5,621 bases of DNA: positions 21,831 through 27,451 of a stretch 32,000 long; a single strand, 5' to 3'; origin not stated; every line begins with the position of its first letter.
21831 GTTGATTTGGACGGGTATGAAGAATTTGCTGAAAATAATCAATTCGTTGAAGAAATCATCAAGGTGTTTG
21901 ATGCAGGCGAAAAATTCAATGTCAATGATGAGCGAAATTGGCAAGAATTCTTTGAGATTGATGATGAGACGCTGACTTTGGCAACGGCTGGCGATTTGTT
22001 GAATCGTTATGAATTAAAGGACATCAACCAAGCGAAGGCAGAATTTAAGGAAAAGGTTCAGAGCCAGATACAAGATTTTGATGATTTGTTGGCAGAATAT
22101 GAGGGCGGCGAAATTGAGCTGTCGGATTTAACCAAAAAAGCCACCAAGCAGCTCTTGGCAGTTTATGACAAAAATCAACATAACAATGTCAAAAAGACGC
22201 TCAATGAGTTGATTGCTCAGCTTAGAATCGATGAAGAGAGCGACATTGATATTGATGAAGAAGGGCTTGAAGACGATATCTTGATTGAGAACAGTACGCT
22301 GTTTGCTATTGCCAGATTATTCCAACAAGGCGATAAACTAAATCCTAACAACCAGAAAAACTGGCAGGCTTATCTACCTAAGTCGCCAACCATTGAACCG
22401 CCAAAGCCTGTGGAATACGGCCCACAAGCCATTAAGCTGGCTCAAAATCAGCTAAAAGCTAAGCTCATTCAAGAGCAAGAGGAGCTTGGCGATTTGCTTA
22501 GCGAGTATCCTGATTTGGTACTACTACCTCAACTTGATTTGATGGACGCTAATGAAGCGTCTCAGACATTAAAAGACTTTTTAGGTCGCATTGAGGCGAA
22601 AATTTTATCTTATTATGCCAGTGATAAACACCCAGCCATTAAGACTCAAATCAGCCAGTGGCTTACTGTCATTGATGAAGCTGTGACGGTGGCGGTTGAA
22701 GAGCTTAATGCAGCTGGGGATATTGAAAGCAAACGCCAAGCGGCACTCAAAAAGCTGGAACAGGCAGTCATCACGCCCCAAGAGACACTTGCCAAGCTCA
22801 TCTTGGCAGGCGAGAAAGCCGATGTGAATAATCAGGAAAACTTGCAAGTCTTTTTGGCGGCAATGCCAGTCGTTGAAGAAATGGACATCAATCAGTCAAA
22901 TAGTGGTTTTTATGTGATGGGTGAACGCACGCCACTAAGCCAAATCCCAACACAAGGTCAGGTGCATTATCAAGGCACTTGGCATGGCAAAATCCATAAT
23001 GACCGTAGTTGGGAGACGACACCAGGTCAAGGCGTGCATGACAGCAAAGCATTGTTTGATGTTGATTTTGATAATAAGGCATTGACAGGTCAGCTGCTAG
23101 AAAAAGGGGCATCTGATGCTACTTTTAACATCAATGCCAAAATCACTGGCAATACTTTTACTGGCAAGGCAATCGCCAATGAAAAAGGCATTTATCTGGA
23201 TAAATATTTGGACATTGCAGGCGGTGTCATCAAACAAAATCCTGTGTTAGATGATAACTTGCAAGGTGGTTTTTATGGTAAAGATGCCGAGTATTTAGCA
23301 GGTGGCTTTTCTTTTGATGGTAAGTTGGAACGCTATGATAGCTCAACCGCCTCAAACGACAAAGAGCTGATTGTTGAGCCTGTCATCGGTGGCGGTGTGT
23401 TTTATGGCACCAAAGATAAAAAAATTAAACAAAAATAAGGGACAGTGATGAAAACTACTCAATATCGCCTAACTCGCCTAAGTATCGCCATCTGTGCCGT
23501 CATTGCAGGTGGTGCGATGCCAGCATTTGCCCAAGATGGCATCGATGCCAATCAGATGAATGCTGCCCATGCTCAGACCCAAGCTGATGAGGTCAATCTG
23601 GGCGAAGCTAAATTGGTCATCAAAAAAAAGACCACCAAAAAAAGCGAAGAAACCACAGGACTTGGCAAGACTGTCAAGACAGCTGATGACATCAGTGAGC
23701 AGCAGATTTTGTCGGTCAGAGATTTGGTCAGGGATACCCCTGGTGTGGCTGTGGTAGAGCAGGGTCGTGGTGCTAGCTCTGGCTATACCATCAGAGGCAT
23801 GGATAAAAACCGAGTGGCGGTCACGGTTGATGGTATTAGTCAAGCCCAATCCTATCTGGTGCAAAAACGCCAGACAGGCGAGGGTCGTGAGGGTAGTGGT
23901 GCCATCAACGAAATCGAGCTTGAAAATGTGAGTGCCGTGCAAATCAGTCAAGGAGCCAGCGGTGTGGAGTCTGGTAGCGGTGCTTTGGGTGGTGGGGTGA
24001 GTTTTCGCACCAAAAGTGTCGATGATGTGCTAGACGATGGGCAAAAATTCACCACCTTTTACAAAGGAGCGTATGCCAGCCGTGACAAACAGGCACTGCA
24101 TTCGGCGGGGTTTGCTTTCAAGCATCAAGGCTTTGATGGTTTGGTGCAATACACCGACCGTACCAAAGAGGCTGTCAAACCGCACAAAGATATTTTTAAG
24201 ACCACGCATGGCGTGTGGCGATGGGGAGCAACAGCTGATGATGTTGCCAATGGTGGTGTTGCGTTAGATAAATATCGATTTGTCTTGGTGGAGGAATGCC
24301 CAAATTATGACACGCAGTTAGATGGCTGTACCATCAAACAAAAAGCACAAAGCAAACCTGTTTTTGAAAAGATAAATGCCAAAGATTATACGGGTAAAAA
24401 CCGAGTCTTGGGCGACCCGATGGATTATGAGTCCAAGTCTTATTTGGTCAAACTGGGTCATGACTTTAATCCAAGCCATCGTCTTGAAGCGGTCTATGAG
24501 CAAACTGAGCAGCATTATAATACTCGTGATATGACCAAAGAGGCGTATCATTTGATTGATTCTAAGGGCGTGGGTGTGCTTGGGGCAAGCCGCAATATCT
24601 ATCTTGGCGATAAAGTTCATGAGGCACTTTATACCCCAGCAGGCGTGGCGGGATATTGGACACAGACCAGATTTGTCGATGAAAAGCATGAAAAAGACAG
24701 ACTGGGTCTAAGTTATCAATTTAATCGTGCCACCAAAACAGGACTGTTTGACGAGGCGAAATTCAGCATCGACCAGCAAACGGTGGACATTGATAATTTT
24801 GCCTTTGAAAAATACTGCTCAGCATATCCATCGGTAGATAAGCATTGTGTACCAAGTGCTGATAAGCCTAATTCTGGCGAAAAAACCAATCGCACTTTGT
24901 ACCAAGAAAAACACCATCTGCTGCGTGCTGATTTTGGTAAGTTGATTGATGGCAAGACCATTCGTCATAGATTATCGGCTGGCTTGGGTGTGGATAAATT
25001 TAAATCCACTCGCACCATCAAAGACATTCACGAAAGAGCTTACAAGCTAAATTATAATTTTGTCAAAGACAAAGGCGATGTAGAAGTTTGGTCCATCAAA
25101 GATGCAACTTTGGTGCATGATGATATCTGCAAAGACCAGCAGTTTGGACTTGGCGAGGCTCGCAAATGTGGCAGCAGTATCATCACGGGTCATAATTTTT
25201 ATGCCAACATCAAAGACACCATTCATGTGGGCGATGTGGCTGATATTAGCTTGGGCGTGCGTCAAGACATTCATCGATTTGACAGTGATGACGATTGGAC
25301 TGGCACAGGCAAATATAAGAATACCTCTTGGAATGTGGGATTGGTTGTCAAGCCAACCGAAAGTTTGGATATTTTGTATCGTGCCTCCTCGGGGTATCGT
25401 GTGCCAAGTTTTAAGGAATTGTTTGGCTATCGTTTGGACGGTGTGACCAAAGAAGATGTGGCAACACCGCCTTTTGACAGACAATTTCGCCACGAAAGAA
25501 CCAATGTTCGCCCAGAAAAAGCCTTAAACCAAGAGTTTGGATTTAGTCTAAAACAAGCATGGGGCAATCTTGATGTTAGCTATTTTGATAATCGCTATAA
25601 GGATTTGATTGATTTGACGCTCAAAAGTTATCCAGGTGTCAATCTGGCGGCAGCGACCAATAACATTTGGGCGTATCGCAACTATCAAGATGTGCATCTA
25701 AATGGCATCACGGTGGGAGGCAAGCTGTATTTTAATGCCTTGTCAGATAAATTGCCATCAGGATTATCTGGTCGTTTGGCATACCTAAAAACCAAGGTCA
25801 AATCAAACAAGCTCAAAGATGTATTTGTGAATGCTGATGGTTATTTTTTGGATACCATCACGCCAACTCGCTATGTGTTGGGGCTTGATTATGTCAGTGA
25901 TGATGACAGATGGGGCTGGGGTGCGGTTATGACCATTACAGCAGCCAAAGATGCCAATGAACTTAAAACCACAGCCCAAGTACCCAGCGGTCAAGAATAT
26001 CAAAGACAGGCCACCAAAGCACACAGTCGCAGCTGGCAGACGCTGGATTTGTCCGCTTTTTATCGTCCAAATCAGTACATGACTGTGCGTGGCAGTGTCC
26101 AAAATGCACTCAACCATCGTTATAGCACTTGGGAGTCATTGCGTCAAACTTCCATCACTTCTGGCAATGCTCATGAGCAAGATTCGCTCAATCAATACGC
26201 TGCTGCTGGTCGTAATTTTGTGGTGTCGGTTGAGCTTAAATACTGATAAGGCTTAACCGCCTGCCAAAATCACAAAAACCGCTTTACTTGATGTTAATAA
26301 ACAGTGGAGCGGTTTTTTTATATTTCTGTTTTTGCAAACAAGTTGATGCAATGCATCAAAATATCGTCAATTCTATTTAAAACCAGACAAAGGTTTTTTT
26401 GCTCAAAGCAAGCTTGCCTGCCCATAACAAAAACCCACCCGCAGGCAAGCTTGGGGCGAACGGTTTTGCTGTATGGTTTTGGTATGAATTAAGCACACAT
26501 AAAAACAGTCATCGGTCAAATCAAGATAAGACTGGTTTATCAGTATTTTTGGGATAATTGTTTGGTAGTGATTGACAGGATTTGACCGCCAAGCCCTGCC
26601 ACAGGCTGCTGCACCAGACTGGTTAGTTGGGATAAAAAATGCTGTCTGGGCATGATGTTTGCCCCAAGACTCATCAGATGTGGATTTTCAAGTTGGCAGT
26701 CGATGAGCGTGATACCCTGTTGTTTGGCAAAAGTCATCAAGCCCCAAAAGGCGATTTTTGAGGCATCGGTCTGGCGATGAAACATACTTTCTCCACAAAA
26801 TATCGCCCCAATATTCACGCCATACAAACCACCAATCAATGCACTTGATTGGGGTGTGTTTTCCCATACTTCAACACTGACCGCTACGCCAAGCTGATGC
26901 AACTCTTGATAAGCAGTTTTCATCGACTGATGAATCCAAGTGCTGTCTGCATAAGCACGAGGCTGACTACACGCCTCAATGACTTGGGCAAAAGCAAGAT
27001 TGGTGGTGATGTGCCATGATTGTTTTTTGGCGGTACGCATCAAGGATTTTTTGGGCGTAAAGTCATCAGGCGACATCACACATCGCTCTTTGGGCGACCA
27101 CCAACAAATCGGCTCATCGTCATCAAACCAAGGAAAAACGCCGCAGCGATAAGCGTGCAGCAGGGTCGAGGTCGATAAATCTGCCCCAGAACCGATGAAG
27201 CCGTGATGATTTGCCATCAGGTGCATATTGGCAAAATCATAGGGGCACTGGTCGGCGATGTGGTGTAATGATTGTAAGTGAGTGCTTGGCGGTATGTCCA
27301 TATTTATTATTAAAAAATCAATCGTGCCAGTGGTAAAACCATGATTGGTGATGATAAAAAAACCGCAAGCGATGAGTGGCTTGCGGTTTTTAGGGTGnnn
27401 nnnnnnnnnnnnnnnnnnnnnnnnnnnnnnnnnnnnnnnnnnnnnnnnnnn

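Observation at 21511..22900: About 460-aa triple-module acidic insertion inside the C-lobe of a TbpB/LbpB-family surface lipoprotein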

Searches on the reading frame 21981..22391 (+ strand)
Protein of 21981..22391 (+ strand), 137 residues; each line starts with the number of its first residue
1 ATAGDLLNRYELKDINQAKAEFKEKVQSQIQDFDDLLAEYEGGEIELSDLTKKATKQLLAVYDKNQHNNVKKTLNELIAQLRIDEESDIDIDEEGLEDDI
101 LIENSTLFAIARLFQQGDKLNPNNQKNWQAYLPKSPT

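Call 36: predict_structure(alignment_id=A1)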
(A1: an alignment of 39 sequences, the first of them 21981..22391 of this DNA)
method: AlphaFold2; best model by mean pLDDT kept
length: 137 residues; sequences in the alignment: 39
mean_pLDDT: 89.7   pTM: 0.80
mean pLDDT of the five models: 89.7, 89.3, 87.7, 87.4, 87.3
residues with pLDDT >= 90: 102; 70-90: 15; 50-70: 20; < 50: 0
segments of 3 or more residues with pLDDT < 50: none
pLDDT, mean of each block of 10 residues (from residue 1): 80 95 97 97 96 98 98 97 83 59 80 97 94 81
secondary structure, 60 per line:
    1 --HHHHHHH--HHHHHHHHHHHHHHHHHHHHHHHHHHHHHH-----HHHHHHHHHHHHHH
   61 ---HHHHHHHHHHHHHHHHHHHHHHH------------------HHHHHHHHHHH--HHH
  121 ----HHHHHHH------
elements in order: H3-9 H12-41 H47-60 H64-86 H105-115 H125-131
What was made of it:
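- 21960..22382 (+): Module 2 (aa 613-753; profile core aa 626-753, net -11). Signature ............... starts at aa 736. AF2 of this module with 39 module sequences gave pLDDT 89.7 and pTM 0.80 (call 36).
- Module AF2 gave pLDDT 89.7 and pTM 0.80 (call 36). The module pTM of 0.80 and pLDDT of 89.7 indicate confident tertiary packing, not just helices (call 36).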

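Call 38: search_protein_representatives(alignment_id=A1)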
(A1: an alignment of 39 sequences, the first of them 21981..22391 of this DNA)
Query: 39 sequences, 121 profile positions. Proteins with E-value up to 0.001 (for the whole library): 13; up to 1e-10: 10; up to 1e-30: 9. The best 13 are listed.
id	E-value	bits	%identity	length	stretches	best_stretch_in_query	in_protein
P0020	4.8e-84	294.8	-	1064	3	3-120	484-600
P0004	2.3e-75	266.8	-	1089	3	4-120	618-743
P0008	5.0e-64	230.2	-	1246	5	5-120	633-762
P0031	2.4e-57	208.7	-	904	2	4-120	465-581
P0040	5.4e-51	188.2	-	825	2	2-120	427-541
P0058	5.0e-46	172.1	-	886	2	2-120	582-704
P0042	4.0e-40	153.1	-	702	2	3-120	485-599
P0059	4.9e-40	152.8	-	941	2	4-120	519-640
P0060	2.6e-34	134.3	-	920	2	2-120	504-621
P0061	6.2e-20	87.9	-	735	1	5-120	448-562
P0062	4.9e-09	52.7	-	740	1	7-112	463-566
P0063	1.6e-05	41.4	-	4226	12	4-42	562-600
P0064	6.1e-05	39.5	-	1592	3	41-80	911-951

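Call 41: search_protein_families(library=pfam, proteins=[P0058, P0059, P0060, P0061, P0062, P0064], max_evalue=0.001)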
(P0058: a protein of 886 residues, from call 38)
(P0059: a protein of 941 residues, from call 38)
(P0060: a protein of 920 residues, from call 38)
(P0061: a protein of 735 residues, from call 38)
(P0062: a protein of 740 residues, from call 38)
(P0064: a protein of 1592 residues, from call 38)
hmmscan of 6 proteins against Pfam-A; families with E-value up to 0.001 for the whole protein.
P0058 (886 aa): 5 families
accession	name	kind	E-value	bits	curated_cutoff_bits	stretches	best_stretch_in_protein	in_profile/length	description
PF01298.24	TbpB_B_D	-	9.8e-49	165.5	26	2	204-373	3-126/126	C-lobe and N-lobe beta barrels of Tf-binding protein B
PF17484.7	TbpB_A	-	6e-07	30.7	25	1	70-199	14-135/136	N-Lobe handle Tf-binding protein B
PF08794.16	FHBP_C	-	7e-06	27.3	28.1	1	734-853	1-96/97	Factor H binding protein, C-terminal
PF04286.17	DUF445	-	0.00011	22.6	33.8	1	456-673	104-338/368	Protein of unknown function (DUF445)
PF22829.2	HphA_C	-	0.00052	20.8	31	0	736-860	3-104/113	HphA C-terminal domain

P0059 (941 aa): 3 families
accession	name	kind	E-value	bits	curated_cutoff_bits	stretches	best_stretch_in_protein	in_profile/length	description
PF01298.24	TbpB_B_D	-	5.4e-46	156.6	26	2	220-399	4-126/126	C-lobe and N-lobe beta barrels of Tf-binding protein B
PF08794.16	FHBP_C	-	3e-08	34.9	28.1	0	793-912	1-96/97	Factor H binding protein, C-terminal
PF17484.7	TbpB_A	-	3e-05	25.2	25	1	152-215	75-136/136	N-Lobe handle Tf-binding protein B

P0060 (920 aa): 3 families
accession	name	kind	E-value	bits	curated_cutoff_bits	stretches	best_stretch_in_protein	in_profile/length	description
PF01298.24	TbpB_B_D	-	1.9e-47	161.4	26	2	227-397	3-126/126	C-lobe and N-lobe beta barrels of Tf-binding protein B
PF17484.7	TbpB_A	-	7.8e-09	36.8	25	1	104-223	13-136/136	N-Lobe handle Tf-binding protein B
PF08794.16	FHBP_C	-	1.8e-05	26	28.1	1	296-381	24-96/97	Factor H binding protein, C-terminal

P0061 (735 aa): 3 families
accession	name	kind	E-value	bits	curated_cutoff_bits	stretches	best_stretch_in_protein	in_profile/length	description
PF01298.24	TbpB_B_D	-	3.9e-47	160.3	26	2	183-349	3-126/126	C-lobe and N-lobe beta barrels of Tf-binding protein B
PF17484.7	TbpB_A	-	1.7e-06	29.3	25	1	58-179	10-136/136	N-Lobe handle Tf-binding protein B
PF08794.16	FHBP_C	-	1.7e-06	29.2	28.1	0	249-333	24-96/97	Factor H binding protein, C-terminal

P0062 (740 aa): 4 families
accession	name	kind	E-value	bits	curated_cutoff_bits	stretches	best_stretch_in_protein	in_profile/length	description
PF01298.24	TbpB_B_D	-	5e-48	163.2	26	2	600-724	2-114/126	C-lobe and N-lobe beta barrels of Tf-binding protein B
PF17484.7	TbpB_A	-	3.5e-08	34.7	25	1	67-186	8-136/136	N-Lobe handle Tf-binding protein B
PF17483.7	TbpB_C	-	1.5e-05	25.7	25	1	391-456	12-80/98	C-lobe handle domain of Tf-binding protein B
PF08794.16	FHBP_C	-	5.5e-05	24.4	28.1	0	602-714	7-96/97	Factor H binding protein, C-terminal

P0064 (1592 aa): 0 families

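Call 42: fold_search(model_id=the predicted structure, library=pdb)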
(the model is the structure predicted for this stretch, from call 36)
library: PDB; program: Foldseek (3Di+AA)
matches with E <= 10: 82; with E <= 0.001: 0
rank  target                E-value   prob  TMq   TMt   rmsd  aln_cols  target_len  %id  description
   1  7tad_C                1.8e+00  0.10  0.28  0.20  17.6       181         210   12  CryoEM structure of the (NPR1)2-(TGA3)2 complex (released 2022-03-16)
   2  3jbi_V                1.8e+00  0.08  0.22  0.23  10.7       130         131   12  MDFF model of the vinculin tail domain bound to F-actin (released 2015-11-04)
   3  9h6x                  2.0e+00  0.11  0.29  0.03  12.4       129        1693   17  Cryo-EM structure of lipid-bound human myoferlin (25 mol% DOPS/5 mol% PI(4,5)P2 nanodisc) (released 2025-06-04)
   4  8dt0_A                2.2e+00  0.13  0.32  0.31   9.1       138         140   18  Scaffolding protein functional sites using deep learning (released 2022-08-10)
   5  8dt0_B                2.3e+00  0.08  0.26  0.26  11.7       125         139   20  Scaffolding protein functional sites using deep learning (released 2022-08-10)
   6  8fkt_SR               2.6e+00  0.08  0.28  0.11  16.9       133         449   16  Human nucleolar pre-60S ribosomal subunit (State C1) (released 2023-07-12)
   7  7tae                  2.6e+00  0.06  0.25  0.17  16.2       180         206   12  Crystal Structure of the NPR1-Interacting Domain of TGA3 (released 2022-03-16)
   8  3rgu_B                2.9e+00  0.13  0.28  0.38   7.0        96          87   18  Structure of Fap-NRa at pH 5.0 (released 2011-12-28)
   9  7a73                  3.3e+00  0.16  0.35  0.17  10.8       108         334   18  Crystal structure of the two-domain cyclophilinA from Anabaena sp. (released 2021-10-06)
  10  8dd4_B                3.3e+00  0.09  0.31  0.18  19.9       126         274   17  PI 3-kinase alpha with nanobody 3-142 (released 2022-09-21)
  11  8w6e_A                3.3e+00  0.06  0.25  0.23  11.0       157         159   11  De novo design of HBC599 binder (released 2024-11-27)
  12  3l4q_C                3.5e+00  0.12  0.33  0.29  19.2       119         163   19  Structural insights into phosphoinositide 3-kinase activation by the influenza A virus NS1 protein (released 2010-02-02)
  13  9g25_I                3.5e+00  0.11  0.33  0.21  10.7       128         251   14  snR30 snoRNP - State 1 - Utp23-Krr1-deltaC3 (released 2025-06-18)
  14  5l0h                  3.5e+00  0.06  0.22  0.19  10.4       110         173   14  Human metavinculin MVt cardiomyopathy-associated mutant R975W (residues 959-1134) in complex with PIP2 (released 2016-08-31)
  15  5l0d_D                3.7e+00  0.06  0.22  0.19  10.4       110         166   14  Human Metavinculin(residues 959-1130) in complex with PIP2 (released 2016-08-31)
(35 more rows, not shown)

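Call 51: list_cluster_members(proteins=[P0058, P0059, P0060, P0061, P0062, P0001, P0003, P0031, P0040, P0035])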
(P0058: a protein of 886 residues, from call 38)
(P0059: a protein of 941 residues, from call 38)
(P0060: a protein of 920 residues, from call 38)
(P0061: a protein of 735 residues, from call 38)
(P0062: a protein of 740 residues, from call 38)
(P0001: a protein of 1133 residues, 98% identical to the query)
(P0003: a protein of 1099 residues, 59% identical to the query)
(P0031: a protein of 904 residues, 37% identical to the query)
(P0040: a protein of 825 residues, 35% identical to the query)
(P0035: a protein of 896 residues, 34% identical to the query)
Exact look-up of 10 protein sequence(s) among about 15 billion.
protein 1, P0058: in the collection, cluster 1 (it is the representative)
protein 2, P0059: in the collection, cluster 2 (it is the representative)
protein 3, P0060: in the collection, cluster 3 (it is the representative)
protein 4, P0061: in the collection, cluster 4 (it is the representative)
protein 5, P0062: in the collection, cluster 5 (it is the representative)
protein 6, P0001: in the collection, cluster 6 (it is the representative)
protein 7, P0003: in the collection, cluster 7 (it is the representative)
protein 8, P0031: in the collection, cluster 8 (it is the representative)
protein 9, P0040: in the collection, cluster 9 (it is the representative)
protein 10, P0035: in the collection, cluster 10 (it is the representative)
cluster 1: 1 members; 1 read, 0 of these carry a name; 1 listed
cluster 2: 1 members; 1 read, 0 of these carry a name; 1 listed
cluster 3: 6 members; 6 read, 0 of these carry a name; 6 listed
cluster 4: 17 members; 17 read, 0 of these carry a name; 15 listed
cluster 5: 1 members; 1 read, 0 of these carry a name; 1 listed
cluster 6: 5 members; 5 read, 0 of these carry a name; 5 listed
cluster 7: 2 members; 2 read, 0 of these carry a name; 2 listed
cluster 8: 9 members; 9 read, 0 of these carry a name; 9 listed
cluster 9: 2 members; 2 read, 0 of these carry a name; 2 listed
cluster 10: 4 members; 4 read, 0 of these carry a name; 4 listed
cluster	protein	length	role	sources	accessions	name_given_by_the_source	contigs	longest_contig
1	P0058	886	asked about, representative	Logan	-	-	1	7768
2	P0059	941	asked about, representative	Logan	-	-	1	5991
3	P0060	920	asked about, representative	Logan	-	-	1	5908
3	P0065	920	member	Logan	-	-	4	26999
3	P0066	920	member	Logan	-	-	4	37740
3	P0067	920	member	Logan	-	-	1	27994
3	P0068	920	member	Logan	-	-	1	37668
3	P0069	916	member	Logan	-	-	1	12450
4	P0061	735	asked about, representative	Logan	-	-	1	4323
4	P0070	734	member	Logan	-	-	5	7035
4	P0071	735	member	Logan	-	-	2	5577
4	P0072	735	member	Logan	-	-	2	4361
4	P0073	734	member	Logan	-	-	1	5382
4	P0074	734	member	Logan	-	-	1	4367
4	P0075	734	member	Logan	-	-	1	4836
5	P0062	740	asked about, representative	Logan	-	-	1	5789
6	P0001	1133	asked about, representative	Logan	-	-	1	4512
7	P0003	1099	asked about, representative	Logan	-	-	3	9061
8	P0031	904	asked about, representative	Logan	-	-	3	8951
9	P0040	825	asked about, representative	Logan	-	-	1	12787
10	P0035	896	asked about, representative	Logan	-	-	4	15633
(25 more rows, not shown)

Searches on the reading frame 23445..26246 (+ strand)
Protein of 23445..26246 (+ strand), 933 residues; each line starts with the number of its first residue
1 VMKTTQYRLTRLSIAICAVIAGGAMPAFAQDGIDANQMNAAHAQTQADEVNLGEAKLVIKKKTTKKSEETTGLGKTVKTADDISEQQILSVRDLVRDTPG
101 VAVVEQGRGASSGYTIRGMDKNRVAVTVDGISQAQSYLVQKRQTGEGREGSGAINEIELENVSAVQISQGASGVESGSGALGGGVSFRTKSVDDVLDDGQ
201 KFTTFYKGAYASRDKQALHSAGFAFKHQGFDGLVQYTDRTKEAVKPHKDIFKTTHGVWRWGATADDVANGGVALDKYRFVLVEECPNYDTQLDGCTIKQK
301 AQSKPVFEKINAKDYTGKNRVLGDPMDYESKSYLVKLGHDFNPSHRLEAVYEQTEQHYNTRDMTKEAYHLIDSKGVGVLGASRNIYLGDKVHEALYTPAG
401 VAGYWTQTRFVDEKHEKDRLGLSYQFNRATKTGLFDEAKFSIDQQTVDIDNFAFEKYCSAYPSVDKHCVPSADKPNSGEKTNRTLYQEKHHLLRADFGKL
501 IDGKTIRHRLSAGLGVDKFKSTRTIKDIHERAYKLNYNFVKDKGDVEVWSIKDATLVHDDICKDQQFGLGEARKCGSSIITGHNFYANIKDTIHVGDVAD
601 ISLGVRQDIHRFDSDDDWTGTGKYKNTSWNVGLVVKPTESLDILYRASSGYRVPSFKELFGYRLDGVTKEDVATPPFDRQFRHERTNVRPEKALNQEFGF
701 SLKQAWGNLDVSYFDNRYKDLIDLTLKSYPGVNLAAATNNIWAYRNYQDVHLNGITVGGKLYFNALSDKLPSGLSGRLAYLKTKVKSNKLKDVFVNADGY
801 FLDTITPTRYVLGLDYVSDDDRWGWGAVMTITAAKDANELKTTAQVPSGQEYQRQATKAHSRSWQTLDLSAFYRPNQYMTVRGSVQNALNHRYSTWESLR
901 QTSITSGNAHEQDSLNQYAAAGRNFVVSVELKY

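Call 5: search_protein_families(library=pfam, proteins=[window:23445-26246:+], max_evalue=0.01)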
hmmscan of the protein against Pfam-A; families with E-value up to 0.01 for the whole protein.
window:23445-26246:+ (933 aa): 2 families
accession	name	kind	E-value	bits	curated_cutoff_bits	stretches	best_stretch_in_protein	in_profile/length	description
PF00593.30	TonB_dep_Rec_b-barrel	-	4.5e-35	122.8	27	1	382-887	25-435/436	TonB dependent receptor-like, beta-barrel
PF07715.20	Plug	-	1.5e-19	70.9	23.9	1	75-183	9-106/107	TonB-dependent Receptor Plug Domain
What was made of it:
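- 23445..26246 (+): lbpA-like TonB-dependent receptor (933 aa), 6 nt downstream of lbpB and probably co-transcribed. Plug plus barrel (call 5).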

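Call 6: search_protein_families(library=ncbifam, proteins=[window:23445-26246:+], max_evalue=0.01)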
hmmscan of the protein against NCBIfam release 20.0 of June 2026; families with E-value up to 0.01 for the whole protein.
window:23445-26246:+ (933 aa): 7 families
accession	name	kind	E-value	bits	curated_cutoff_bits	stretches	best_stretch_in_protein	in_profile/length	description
TIGR01776.1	TonB-tbp-lbp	subfamily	2.1e-269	896.4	468.8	1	21-933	26-946/946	lactoferrin/transferrin family TonB-dependent receptor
TIGR01786.1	TonB-hemlactrns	subfamily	9.9e-170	566.3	323.75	1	63-933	13-719/719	TonB-dependent hemoglobin/transferrin/lactoferrin family receptor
TIGR01785.1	TonB-hemin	subfamily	1.8e-56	191.9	316.85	1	75-933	22-677/677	TonB-dependent heme/hemoglobin receptor family protein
TIGR01783.1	TonB-siderophor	subfamily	3.1e-18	65.8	223.5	2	77-348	8-249/649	TonB-dependent siderophore receptor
TIGR01779.1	TonB-B12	equivalog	4.5e-13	48.6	599.7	1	48-216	27-174/614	TonB-dependent vitamin B12 receptor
NF010051.0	PRK13528.1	subfamily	9.8e-12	43.9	583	1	45-195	23-177/727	FepA family TonB-dependent siderophore receptor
NF010048.1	PRK13524.1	subfamily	3.1e-11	42.5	493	2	27-196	17-182/744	FepA family TonB-dependent siderophore receptor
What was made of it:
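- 23445..26246 (+): TIGR01776 lactoferrin/transferrin family receptor, 896 bits (call 6).
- On TbpB/LbpB bilobed Slam-dependent surface lipoproteins: ORF 23445-26246 matches TIGR01776 at 896 bits (call 6).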

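Call 66: search_solved_structures(query=window:23445-26246:+, max_evalue=1e-20)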
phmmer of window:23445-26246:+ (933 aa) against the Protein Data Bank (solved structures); distinct sequences matched with E-value up to 1e-20: 8.
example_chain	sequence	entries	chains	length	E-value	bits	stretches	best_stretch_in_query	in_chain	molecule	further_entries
9dc4_A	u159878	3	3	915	7.8e-168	563.5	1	40-933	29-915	Transferrin-binding protein A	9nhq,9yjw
3v89_A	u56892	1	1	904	1.8e-167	562.3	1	45-933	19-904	Transferrin-binding protein A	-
9cdq_A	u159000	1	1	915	2.6e-167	561.7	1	40-933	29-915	Transferrin-binding protein A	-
9clt_A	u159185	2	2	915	2.7e-167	561.7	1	40-933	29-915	Transferrin-binding protein A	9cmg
3v8x_A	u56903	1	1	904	5.6e-167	560.6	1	45-933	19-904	Transferrin-binding protein 1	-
9clm_A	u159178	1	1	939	5.8e-166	557.3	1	9-933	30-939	Transferrin Binding Protein A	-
9yz4_A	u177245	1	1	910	6.6e-165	553.8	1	45-933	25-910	Transferrin-binding protein A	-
8the_A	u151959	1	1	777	8.6e-28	100.1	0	67-239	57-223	Heme/hemoglobin uptake outer membrane receptor PhuR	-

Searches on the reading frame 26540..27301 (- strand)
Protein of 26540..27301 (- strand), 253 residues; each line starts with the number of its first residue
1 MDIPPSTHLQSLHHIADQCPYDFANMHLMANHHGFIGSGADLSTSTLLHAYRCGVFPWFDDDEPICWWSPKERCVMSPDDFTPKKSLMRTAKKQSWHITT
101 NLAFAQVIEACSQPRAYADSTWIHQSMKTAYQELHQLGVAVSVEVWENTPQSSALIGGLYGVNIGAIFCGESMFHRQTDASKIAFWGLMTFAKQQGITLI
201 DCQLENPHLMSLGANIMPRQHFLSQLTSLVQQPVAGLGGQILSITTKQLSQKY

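Call 32: search_protein_families(library=pfam, proteins=[window:26540-27301:-], max_evalue=0.001)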
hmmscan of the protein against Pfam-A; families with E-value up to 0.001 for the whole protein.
window:26540-27301:- (253 aa): 1 family
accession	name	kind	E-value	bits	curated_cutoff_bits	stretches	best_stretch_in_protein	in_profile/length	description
PF03588.20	Leu_Phe_trans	-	5.4e-68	228.2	22.7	1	45-217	2-170/171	Leucyl/phenylalanyl-tRNA protein transferase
